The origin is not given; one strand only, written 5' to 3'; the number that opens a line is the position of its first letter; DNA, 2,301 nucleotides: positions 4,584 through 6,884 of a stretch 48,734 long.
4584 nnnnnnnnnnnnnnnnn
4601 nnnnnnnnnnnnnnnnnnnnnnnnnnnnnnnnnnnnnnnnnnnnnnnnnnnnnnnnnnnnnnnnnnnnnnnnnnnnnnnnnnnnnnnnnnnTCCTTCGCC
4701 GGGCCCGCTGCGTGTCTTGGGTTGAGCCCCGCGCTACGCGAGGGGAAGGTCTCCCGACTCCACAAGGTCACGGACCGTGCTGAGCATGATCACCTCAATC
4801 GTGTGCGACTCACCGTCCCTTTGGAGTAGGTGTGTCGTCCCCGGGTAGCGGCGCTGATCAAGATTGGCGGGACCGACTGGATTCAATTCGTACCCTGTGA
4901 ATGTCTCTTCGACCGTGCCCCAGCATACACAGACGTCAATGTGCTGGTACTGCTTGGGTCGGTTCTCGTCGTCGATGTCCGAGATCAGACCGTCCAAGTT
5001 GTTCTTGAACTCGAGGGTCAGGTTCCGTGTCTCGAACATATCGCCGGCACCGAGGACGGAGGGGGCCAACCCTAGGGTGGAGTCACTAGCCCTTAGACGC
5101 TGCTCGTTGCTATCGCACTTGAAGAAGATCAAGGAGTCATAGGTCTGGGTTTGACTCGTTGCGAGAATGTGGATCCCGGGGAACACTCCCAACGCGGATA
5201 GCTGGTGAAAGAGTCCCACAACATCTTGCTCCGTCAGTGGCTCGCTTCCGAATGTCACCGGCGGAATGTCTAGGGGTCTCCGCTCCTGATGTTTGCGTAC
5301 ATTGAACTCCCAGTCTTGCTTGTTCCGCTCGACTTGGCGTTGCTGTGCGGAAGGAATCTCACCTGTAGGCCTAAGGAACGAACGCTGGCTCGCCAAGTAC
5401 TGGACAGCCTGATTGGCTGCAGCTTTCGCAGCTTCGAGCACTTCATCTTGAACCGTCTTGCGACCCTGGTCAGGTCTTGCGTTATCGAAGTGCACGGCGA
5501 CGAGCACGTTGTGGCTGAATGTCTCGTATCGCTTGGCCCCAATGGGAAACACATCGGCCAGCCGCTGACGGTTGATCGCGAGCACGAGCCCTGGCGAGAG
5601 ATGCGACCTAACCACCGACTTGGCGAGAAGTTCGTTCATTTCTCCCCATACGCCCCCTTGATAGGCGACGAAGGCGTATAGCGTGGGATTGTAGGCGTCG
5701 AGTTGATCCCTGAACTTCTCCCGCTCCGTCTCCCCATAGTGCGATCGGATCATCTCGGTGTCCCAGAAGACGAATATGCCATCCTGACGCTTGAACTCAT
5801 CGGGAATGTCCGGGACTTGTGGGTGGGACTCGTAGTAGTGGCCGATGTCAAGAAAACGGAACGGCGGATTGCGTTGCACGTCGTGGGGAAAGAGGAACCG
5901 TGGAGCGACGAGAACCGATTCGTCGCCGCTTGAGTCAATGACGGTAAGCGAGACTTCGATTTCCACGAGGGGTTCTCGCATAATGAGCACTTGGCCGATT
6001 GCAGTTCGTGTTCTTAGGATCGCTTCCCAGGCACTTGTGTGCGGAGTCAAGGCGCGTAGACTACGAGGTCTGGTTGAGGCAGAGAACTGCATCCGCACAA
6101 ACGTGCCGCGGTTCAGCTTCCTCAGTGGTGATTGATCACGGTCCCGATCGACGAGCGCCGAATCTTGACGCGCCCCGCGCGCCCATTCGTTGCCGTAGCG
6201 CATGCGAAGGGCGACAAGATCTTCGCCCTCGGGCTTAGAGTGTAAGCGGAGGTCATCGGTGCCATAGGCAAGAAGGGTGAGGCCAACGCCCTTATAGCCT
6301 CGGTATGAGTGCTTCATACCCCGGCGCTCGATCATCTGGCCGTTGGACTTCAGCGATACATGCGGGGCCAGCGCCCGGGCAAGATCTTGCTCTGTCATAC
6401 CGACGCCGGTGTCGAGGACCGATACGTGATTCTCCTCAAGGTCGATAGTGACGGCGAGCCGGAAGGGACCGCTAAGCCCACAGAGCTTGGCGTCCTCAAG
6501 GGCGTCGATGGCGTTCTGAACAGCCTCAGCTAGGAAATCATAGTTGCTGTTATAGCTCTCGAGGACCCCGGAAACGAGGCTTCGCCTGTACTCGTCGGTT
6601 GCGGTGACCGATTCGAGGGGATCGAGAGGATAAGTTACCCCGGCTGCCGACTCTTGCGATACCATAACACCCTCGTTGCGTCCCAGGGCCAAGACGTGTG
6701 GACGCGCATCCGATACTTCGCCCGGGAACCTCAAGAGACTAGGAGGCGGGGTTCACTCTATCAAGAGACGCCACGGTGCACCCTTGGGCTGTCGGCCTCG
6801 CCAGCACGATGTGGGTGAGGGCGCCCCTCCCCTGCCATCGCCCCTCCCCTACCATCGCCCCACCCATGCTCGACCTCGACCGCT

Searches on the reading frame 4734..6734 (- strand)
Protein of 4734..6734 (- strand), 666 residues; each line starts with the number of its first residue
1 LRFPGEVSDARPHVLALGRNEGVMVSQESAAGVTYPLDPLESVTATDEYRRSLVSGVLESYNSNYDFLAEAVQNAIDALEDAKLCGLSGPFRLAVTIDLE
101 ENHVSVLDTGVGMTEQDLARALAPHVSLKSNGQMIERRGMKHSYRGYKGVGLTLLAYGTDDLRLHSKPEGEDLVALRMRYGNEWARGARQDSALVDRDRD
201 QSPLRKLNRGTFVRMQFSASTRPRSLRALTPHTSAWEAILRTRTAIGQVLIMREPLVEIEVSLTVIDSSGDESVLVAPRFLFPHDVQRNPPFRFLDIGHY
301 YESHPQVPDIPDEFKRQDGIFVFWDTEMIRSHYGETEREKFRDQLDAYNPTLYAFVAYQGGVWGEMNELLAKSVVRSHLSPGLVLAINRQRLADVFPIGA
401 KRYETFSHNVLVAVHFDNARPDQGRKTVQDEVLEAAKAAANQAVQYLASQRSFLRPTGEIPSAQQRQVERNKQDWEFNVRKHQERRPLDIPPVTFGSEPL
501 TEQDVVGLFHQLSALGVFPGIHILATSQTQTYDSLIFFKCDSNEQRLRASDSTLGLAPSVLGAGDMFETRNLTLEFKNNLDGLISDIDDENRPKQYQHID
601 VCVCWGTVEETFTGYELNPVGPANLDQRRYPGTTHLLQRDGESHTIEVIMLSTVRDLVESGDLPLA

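Call 14: search_protein_families(library=pfam, proteins=[window:4734-6734:-], max_evalue=0.00001)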
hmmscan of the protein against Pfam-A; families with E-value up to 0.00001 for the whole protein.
window:4734-6734:- (666 aa): 0 families

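Call 65: search_protein_families(library=pfam, proteins=[window:4734-6734:-], max_evalue=0.1)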
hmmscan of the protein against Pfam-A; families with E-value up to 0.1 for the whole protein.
window:4734-6734:- (666 aa): 3 families
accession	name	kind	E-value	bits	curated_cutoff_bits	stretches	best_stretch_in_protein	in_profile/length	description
PF02518.31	HATPase_c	-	1.9e-05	25.5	26.4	1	68-140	10-75/111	Histidine kinase-, DNA gyrase B-, and HSP90-like ATPase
PF13589.12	HATPase_c_3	-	1.9e-05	25.2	25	1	68-154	7-79/137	Histidine kinase-, DNA gyrase B-, and HSP90-like ATPase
PF13581.12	HATPase_c_2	-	0.0026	18.2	27.4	1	68-173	36-123/127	Histidine kinase-like ATPase domain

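Call 66: search_protein_families(library=padloc, proteins=[window:4734-6734:-], max_evalue=0.01)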
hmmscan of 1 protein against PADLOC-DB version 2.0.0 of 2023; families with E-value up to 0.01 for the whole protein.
window:4734-6734:- (666 aa): 0 families
